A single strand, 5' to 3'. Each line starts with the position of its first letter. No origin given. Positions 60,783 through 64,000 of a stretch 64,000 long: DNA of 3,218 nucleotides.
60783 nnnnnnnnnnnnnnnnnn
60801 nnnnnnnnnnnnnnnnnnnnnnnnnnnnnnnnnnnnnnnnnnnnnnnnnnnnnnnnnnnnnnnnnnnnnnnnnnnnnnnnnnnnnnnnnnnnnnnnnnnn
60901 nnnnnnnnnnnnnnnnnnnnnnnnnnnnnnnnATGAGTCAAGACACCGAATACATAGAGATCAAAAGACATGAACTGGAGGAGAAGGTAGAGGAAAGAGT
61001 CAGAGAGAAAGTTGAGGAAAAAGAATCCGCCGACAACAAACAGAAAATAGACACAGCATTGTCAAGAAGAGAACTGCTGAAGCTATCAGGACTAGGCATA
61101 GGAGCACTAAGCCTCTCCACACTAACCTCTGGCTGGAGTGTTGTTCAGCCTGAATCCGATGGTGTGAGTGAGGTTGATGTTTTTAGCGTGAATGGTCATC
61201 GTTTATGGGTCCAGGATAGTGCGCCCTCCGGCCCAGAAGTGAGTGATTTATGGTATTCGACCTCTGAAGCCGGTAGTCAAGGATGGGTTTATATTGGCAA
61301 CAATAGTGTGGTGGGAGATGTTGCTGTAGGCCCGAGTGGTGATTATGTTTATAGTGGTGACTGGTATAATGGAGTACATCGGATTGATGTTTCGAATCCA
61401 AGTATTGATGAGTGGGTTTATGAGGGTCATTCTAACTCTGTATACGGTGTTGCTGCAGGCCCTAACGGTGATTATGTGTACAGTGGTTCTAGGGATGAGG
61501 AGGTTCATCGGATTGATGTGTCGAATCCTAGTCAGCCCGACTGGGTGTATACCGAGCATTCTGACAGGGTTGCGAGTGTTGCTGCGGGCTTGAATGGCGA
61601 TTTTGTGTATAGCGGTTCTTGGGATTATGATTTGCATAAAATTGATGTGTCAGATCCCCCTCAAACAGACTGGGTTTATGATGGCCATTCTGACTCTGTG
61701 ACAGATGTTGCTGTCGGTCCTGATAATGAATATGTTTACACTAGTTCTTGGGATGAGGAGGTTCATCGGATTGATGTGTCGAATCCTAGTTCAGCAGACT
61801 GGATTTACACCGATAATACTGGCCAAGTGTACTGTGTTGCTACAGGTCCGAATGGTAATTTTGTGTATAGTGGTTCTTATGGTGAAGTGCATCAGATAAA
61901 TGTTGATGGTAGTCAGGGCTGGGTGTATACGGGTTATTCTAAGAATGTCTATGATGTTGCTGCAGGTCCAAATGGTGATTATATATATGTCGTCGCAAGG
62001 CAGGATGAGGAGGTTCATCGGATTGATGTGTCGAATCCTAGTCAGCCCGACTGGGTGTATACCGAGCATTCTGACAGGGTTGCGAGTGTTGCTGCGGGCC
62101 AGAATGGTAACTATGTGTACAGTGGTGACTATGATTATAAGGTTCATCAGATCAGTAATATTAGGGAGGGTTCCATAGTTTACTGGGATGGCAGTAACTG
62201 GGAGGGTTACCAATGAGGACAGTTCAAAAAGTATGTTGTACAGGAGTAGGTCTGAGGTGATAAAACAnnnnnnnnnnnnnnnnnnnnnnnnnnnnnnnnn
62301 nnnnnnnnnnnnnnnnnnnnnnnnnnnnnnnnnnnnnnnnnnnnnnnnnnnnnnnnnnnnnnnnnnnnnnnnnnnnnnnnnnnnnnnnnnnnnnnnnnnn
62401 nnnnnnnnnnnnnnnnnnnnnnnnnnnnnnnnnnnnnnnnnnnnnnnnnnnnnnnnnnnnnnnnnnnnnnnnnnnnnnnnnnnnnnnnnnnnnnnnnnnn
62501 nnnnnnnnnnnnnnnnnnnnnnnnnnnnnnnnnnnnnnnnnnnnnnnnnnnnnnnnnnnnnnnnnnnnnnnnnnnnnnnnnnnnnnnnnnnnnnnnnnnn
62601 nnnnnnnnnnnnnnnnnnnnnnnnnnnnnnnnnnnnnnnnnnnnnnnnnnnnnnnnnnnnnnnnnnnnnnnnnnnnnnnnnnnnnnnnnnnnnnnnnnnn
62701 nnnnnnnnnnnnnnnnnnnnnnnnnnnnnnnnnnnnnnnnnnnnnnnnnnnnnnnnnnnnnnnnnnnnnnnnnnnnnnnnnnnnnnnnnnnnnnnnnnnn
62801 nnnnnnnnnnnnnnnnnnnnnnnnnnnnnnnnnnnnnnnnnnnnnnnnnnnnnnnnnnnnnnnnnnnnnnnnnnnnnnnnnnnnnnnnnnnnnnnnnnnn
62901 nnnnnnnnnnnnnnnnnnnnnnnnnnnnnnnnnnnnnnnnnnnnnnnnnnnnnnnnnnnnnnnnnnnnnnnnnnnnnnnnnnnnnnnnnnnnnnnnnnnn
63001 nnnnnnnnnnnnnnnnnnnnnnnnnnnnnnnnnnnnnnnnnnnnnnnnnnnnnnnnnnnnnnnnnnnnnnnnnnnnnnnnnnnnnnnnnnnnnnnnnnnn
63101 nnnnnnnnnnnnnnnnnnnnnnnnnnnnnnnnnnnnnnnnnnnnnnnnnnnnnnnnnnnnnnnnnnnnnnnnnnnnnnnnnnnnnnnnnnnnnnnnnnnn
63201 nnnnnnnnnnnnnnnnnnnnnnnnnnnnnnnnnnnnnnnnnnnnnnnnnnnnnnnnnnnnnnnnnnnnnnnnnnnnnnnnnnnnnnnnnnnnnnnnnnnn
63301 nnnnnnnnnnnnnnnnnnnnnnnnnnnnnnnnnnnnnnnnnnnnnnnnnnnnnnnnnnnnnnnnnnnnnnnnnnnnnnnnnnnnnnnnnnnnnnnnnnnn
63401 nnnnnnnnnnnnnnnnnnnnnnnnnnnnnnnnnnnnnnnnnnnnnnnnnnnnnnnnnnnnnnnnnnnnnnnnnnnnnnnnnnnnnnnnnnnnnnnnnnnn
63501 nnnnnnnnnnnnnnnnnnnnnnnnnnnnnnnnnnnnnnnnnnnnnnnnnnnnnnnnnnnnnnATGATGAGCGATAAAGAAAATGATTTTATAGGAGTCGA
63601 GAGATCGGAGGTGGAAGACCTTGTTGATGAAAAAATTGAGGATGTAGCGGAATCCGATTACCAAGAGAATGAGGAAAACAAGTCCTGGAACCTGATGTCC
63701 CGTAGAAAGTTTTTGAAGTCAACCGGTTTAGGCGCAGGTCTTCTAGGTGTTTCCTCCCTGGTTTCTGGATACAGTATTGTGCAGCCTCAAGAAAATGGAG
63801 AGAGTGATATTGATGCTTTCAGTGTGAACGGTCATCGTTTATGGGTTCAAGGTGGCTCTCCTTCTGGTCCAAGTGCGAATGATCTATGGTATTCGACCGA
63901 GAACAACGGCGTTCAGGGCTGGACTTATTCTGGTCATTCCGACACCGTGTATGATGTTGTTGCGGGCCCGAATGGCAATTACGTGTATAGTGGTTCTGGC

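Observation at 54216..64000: Candidate undescribed cell-contact system: co-transcribed tail-fibre-like/YadA-like secreted giants, an embedded TA pair and a tandem array of Tat-exported seven-bladed propellers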

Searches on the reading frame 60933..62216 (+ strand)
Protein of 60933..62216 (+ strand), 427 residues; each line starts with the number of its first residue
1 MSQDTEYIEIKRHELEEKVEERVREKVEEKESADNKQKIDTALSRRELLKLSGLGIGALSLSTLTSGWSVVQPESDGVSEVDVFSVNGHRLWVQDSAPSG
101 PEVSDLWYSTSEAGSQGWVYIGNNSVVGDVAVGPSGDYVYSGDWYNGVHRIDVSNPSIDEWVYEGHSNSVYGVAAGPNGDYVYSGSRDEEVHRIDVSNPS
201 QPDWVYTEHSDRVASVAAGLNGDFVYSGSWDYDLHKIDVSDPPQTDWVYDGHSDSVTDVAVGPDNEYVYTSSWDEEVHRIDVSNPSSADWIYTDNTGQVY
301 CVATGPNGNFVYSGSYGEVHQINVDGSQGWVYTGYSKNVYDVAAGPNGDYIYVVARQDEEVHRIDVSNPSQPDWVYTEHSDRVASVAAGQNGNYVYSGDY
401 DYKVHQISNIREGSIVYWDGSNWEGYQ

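Call 5: search_protein_families(library=pfam, proteins=[window:60933-62216:+], max_evalue=0.01)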
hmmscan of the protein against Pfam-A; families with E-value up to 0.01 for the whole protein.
window:60933-62216:+ (427 aa): 22 families
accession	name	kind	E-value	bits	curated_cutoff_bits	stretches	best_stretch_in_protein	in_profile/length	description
PF00400.38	WD40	-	3.2e-28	97.4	27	2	248-277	6-35/39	WD domain, G-beta repeat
PF24814.1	WD40_Prp19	-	6.8e-19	68.4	320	1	207-409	46-249/281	Prp19 WD40 domain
PF25174.1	Beta-prop_THOC3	-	2e-18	66.8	305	2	209-404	1-195/272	THOC3 beta-propeller domain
PF24817.1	WD40_WDHD1_1st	-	3.7e-17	62.9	109.9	2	202-285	78-160/291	WDHD1 first WD40 domain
PF25173.1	Beta-prop_WDR3_1st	-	1.3e-16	61.2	154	2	205-316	66-175/184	WDR3 first beta-propeller domain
PF24807.1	WD40_CDC20-Fz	-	1.8e-15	57.4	200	3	122-215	91-182/292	CDC20/Fizzy WD40 domain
PF08309.17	LVIVD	-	1.8e-12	46.8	20.2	2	129-157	6-32/42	LVIVD repeat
PF13570.13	Beta-prop_ACSF4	-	4.2e-11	43.3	133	1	174-368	56-245/329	Beta-alanine-activating enzyme, beta-propeller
PF25175.1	Beta-prop_WDR5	-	7.2e-10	39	250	2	207-322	7-120/296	WDR5 beta-propeller domain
PF25391.1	WD40_Gbeta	-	7.7e-10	38.7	150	1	99-275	161-334/340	G protein beta WD-40 repeat protein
PF25172.1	Beta-prop_WDR3_2nd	-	8.8e-10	38.7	140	1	251-316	215-279/293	WDR3 second beta-propeller domain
PF21786.3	Bflower_3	-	3.6e-09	37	34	0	119-186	21-85/125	6-fold beta flower protein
PF24796.1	WDR55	-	1.7e-08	34.3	200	1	124-304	7-187/296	WDR55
PF23414.1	Beta-prop_EML_2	-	2.1e-07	31.1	90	1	259-405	4-149/266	Echinoderm microtubule-associated protein second beta-propeller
PF23409.1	Beta-prop_EML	-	5.3e-07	29.8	88.2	0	376-419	5-47/267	Echinoderm microtubule-associated protein first beta-propeller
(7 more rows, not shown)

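Call 6: search_protein_families(library=ncbifam, proteins=[window:60933-62216:+], max_evalue=0.01)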
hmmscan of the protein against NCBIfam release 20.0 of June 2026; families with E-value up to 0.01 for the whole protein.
window:60933-62216:+ (427 aa): 0 families

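Call 8: search_protein_families(library=phrogs, proteins=[window:60933-62216:+], max_evalue=0.01)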
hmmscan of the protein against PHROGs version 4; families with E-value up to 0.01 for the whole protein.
window:60933-62216:+ (427 aa): 1 family
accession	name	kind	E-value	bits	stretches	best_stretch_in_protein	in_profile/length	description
phrog_8401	-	other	1.5e-28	98.9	2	112-240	3638-3759/4158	beta-propeller repeat protein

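Call 9: find_encoding_contigs(protein=window:60933-62216:+, flank=10000, max_places=6)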
Protein window:60933-62216:+ (427 aa): no gene with exactly this product is on record in the collection.

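Call 87: find_related_loci(query=A7, collection=metagenome_contigs, flank=10000)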
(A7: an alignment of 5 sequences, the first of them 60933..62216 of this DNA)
Query A7 (427 aa) in metagenome_contigs; peptide patterns used: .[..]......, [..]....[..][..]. (x = any residue, [..] = any of these).
208 stretches matched a pattern, but none encodes a relative of the query by tblastn (E <= 1e-3).

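Call 95: find_related_loci(query=A7, collection=viral_contigs, flank=6000)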
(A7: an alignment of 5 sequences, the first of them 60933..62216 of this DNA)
Query A7 (427 aa) in viral_contigs; peptide patterns used: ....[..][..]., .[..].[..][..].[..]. (x = any residue, [..] = any of these).
253 stretches matched a pattern, but none encodes a relative of the query by tblastn (E <= 1e-3).

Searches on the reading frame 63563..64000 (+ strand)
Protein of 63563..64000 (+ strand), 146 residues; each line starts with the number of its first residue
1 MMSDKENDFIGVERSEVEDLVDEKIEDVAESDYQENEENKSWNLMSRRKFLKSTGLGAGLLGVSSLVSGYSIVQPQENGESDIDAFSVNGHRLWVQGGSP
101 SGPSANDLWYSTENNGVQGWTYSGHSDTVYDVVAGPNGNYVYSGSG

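Call 5: search_protein_families(library=pfam, proteins=[window:63563-64000:+], max_evalue=0.01)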
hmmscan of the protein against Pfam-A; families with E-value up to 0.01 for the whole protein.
window:63563-64000:+ (146 aa): 1 family
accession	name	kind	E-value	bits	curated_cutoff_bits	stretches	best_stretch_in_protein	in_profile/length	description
PF00400.38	WD40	-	0.00045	21.1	27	1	120-145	5-30/39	WD domain, G-beta repeat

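Call 6: search_protein_families(library=ncbifam, proteins=[window:63563-64000:+], max_evalue=0.01)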
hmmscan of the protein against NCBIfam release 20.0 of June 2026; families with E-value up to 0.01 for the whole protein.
window:63563-64000:+ (146 aa): 1 family
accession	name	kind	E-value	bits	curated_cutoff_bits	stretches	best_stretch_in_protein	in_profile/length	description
TIGR01409.1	TAT_signal_seq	domain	0.00031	21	16.7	1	46-68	2-24/29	twin-arginine translocation signal domain-containing protein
